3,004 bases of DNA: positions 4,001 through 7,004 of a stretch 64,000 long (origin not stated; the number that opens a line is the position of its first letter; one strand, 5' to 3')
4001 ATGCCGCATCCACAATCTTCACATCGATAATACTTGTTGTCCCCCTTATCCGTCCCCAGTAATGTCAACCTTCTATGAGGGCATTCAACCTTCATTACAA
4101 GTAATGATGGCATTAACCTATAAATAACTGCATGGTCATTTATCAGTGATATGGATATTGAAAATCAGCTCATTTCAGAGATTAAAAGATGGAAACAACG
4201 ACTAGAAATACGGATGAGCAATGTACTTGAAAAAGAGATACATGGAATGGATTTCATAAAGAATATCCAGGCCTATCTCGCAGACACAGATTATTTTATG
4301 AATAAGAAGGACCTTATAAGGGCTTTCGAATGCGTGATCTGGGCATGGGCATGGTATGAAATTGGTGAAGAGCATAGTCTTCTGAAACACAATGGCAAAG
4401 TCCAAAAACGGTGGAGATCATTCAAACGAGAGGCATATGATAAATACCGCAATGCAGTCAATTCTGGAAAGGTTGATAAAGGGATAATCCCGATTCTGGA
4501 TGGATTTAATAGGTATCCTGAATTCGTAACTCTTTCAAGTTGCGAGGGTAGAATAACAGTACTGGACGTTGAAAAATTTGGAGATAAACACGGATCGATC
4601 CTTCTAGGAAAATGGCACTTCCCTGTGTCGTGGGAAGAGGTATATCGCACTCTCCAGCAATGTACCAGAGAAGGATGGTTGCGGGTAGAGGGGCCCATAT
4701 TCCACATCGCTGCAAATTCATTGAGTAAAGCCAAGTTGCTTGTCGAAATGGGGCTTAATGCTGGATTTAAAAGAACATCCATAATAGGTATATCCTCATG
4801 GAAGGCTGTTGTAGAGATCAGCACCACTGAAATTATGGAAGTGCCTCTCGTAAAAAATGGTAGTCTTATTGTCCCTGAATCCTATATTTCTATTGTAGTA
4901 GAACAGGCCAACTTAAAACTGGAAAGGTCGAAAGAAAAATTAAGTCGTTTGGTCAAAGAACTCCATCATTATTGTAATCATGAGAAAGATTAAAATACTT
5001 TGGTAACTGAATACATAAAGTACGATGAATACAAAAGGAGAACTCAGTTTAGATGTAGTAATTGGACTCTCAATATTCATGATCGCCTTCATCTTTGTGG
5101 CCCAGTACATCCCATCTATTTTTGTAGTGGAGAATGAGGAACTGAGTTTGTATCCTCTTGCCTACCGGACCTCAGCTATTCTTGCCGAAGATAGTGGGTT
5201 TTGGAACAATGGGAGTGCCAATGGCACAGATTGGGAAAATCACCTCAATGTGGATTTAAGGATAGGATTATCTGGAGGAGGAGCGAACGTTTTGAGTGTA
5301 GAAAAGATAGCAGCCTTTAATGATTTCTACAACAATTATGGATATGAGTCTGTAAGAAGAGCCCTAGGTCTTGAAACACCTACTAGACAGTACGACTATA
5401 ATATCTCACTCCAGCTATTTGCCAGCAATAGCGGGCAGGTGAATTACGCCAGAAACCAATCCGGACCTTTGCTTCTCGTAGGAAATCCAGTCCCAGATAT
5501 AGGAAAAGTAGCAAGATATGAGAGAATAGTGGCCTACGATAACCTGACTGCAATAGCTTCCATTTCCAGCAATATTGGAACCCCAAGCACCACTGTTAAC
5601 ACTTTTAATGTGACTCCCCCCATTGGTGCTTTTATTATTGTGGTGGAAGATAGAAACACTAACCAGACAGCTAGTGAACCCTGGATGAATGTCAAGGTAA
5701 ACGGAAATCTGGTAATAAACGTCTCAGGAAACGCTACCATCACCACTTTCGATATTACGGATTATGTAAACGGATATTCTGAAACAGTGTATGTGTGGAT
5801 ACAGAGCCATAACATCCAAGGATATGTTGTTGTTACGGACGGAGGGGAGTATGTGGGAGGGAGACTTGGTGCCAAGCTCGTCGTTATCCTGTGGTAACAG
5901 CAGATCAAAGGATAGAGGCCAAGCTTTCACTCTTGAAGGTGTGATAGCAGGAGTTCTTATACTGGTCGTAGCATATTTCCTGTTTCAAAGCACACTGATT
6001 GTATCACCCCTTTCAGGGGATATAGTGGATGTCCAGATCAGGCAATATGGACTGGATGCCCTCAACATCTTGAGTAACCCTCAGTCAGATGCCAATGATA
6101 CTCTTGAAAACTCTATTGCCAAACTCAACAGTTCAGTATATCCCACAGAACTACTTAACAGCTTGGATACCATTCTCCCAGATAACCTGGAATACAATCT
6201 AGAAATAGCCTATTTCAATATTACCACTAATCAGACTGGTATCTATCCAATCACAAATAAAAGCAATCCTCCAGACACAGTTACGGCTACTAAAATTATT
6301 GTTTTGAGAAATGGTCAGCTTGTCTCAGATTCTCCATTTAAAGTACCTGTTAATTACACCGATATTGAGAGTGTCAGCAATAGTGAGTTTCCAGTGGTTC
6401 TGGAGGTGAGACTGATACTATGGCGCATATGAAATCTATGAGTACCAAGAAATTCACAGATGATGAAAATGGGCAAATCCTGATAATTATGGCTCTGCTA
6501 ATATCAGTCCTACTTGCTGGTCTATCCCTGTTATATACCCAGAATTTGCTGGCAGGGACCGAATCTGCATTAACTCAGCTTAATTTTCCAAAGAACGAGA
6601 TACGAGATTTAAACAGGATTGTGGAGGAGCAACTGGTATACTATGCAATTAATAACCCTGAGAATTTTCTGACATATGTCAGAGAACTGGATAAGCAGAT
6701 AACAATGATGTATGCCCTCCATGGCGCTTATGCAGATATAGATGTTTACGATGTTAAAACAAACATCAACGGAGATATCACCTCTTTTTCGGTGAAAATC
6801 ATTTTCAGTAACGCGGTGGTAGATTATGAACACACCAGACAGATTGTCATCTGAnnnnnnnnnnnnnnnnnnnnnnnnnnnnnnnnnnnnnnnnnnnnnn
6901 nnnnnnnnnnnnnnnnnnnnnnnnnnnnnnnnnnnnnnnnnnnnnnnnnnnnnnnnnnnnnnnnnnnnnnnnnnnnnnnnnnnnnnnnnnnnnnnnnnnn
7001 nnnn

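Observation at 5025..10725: Six-gene operon of class III signal-peptide (type IV pilin-like) proteins without an adjacent assembly ATPase, platform or prepilin peptidase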

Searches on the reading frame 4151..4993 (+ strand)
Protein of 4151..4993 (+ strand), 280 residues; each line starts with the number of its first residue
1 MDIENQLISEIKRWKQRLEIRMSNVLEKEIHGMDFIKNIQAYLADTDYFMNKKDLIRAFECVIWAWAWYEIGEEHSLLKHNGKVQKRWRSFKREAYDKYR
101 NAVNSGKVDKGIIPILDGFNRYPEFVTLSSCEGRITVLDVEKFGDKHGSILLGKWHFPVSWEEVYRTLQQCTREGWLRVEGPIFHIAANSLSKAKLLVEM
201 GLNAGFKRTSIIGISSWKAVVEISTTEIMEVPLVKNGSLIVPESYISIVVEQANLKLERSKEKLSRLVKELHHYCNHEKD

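Call 3: search_protein_families(library=pfam, proteins=[window:4151-4993:+], max_evalue=0.1)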
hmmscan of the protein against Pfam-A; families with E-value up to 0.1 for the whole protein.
window:4151-4993:+ (280 aa): 3 families
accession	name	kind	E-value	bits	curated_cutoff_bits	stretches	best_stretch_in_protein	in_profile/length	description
PF02676.19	TYW3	-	2.2e-40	138.7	27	1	100-272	15-210/211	Methyltransferase TYW3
PF04010.18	DUF357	-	5.7e-10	39.5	29.4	1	32-73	27-68/73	Protein of unknown function (DUF357)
PF16895.10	DUF5085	-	0.025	15.5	30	0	161-200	96-135/141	Domain of unknown function (DUF5085)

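Call 4: search_protein_families(library=ncbifam, proteins=[window:4151-4993:+], max_evalue=0.1)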
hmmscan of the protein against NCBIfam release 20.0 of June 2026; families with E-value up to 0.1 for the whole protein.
window:4151-4993:+ (280 aa): 7 families
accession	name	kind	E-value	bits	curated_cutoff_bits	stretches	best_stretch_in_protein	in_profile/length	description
NF003267.0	PRK04235.1-6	equivalog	5.5e-60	202.5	190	1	87-276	2-192/196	hypothetical protein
NF047731.1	tRNAMtaseTaw3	equivalog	3.3e-47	160.5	200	1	92-271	4-185/185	tRNA(Phe) 7-((3-amino-3-carboxypropyl)-4-demethylwyosine(37)-N(4))-methyltransferase Taw3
NF003266.0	PRK04235.1-5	equivalog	8.6e-46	156.1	329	1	86-272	6-193/197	hypothetical protein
NF003264.0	PRK04235.1-2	equivalog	1.2e-35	122.9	344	1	92-272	4-184/206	hypothetical protein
NF003265.0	PRK04235.1-4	equivalog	4e-35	121.3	286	1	92-272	6-190/194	hypothetical protein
NF003263.0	PRK04235.1-1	equivalog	6.1e-35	120.4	237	1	85-277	4-197/219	hypothetical protein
NF003251.0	PRK04207.1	equivalog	0.0035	16.4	185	1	184-261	249-324/343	type II glyceraldehyde-3-phosphate dehydrogenase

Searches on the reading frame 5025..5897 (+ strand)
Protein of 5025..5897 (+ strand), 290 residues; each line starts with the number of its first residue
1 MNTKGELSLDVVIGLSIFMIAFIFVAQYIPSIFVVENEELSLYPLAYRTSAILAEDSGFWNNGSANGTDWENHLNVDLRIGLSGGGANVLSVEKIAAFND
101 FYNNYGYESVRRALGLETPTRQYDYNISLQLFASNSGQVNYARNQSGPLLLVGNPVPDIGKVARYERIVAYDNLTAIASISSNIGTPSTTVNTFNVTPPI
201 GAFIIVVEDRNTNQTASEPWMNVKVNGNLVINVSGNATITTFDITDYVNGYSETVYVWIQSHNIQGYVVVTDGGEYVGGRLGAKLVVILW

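Call 3: search_protein_families(library=pfam, proteins=[window:5025-5897:+], max_evalue=0.1)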
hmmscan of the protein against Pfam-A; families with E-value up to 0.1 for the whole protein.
window:5025-5897:+ (290 aa): 1 family
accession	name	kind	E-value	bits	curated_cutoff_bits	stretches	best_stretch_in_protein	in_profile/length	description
PF23958.1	DUF7287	-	9e-09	36.5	27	1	3-35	2-34/157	Family of unknown function (DUF7287)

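Call 4: search_protein_families(library=ncbifam, proteins=[window:5025-5897:+], max_evalue=0.1)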
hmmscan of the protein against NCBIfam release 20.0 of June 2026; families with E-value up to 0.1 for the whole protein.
window:5025-5897:+ (290 aa): 0 families

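Call 62: search_protein_families(library=ncbifam, proteins=[window:5025-5897:+], max_evalue=10)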
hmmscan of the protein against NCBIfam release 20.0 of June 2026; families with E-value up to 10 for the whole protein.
window:5025-5897:+ (290 aa): 0 families

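Call 63: search_protein_families(library=pfam, proteins=[window:5025-5897:+], max_evalue=10)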
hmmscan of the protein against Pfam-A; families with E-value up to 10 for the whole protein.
window:5025-5897:+ (290 aa): 1 family
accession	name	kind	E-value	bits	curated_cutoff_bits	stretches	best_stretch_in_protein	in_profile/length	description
PF23958.1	DUF7287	-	9e-09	36.5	27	2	3-35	2-34/157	Family of unknown function (DUF7287)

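Call 82: search_protein_families(library=phrogs, proteins=[window:5025-5897:+], max_evalue=0.01)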
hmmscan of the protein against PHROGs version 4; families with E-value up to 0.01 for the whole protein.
window:5025-5897:+ (290 aa): 0 families

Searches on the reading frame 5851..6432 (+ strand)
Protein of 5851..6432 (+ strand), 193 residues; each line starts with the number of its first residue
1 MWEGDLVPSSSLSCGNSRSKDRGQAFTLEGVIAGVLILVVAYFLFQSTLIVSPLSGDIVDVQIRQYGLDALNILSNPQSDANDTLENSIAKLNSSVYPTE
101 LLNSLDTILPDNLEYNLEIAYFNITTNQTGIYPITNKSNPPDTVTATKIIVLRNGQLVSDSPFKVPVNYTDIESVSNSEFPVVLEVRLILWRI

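Call 3: search_protein_families(library=pfam, proteins=[window:5890-6432:+], max_evalue=0.1)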
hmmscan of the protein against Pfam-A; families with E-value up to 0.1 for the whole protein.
window:5890-6432:+ (180 aa): 3 families
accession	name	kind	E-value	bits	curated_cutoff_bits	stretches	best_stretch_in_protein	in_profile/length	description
PF23959.1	DUF7288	-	2.5e-22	80.6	27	1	9-176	1-183/184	Family of unknown function (DUF7288)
PF23923.1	DUF7262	-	0.0025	18.7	27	1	9-111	2-104/132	Family of unknown function (DUF7262)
PF19234.4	DUF5887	-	0.097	13.1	32.7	0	29-130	5-103/136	Family of unknown function (DUF5887)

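Call 4: search_protein_families(library=ncbifam, proteins=[window:5890-6432:+], max_evalue=0.1)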
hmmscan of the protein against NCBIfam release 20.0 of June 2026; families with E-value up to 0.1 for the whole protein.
window:5890-6432:+ (180 aa): 0 families

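Call 62: search_protein_families(library=ncbifam, proteins=[window:5851-6432:+], max_evalue=10)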
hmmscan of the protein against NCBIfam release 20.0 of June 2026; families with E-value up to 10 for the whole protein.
window:5851-6432:+ (193 aa): 1 family
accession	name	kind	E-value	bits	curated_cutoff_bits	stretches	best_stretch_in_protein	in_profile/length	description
NF047742.1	antiphage_MADS8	equivalog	0.12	12.3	175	1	125-156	24-55/200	methylation-associated defense system ATP-binding protein MAD8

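Call 63: search_protein_families(library=pfam, proteins=[window:5851-6432:+], max_evalue=10)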
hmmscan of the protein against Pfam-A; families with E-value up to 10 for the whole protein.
window:5851-6432:+ (193 aa): 3 families
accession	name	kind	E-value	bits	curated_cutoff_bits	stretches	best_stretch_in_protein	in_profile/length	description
PF23959.1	DUF7288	-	3.2e-22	80.3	27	1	22-189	1-183/184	Family of unknown function (DUF7288)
PF23923.1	DUF7262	-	0.0031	18.4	27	1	22-124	2-104/132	Family of unknown function (DUF7262)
PF19234.4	DUF5887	-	0.12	12.8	32.7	1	42-143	5-103/136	Family of unknown function (DUF5887)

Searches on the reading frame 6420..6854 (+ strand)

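Call 3: search_protein_families(library=pfam, proteins=[window:6420-6854:+], max_evalue=0.1)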
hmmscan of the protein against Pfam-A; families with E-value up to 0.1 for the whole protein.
window:6420-6854:+ (144 aa): 0 families

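Call 4: search_protein_families(library=ncbifam, proteins=[window:6420-6854:+], max_evalue=0.1)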
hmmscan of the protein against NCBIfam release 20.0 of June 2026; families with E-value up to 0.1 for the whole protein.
window:6420-6854:+ (144 aa): 0 families

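Call 62: search_protein_families(library=ncbifam, proteins=[window:6420-6854:+], max_evalue=10)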
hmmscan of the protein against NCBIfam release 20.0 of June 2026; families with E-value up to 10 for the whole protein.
window:6420-6854:+ (144 aa): 0 families

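Call 63: search_protein_families(library=pfam, proteins=[window:6420-6854:+], max_evalue=10)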
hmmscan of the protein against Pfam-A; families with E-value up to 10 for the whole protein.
window:6420-6854:+ (144 aa): 1 family
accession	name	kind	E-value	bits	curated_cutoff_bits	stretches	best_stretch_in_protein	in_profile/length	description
PF23922.1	DUF7261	-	0.22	12.2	27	1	15-69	2-53/169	Family of unknown function (DUF7261)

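Call 82: search_protein_families(library=phrogs, proteins=[window:6420-6854:+], max_evalue=0.01)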
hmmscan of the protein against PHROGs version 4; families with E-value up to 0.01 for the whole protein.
window:6420-6854:+ (144 aa): 1 family
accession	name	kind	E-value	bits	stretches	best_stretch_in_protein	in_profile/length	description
phrog_36208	-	unknown function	0.0053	17.1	1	12-50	4-47/327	-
